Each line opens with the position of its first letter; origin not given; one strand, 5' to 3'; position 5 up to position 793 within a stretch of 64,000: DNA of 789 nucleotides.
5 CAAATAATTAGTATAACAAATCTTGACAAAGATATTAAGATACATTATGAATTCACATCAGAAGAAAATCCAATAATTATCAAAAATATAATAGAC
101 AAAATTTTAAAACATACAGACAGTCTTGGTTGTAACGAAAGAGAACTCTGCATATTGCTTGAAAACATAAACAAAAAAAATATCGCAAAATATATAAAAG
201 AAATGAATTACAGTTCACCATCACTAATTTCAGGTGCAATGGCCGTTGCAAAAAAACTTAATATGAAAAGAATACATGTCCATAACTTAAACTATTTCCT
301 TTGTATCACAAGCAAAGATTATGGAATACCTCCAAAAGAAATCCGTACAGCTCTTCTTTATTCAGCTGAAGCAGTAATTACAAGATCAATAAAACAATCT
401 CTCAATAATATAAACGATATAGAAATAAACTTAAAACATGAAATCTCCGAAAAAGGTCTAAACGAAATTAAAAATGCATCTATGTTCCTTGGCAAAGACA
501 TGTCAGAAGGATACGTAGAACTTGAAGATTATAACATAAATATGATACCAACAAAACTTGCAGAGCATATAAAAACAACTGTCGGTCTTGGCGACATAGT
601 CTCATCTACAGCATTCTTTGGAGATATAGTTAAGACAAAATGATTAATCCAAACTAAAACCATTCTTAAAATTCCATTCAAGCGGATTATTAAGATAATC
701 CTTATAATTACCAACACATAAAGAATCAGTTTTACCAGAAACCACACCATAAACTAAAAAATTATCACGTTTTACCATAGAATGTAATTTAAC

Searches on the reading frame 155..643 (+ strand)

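Call 72: search_protein_families(library=ncbifam, proteins=[window:155-643:+], max_evalue=0.001)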
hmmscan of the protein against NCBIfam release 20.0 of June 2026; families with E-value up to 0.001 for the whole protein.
window:155-643:+ (162 aa): 3 families
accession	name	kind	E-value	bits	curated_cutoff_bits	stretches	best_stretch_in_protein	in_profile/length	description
NF010641.0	PRK14038.1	equivalog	6.7e-24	84.4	554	1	2-158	299-450/454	ADP-specific glucokinase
TIGR02045.1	P_fruct_ADP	equivalog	1e-20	73.9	408.1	1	21-156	309-438/446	ADP-specific phosphofructokinase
NF010642.0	PRK14039.1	equivalog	1.8e-11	43.7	387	1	10-155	299-444/453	ADP-dependent glucokinase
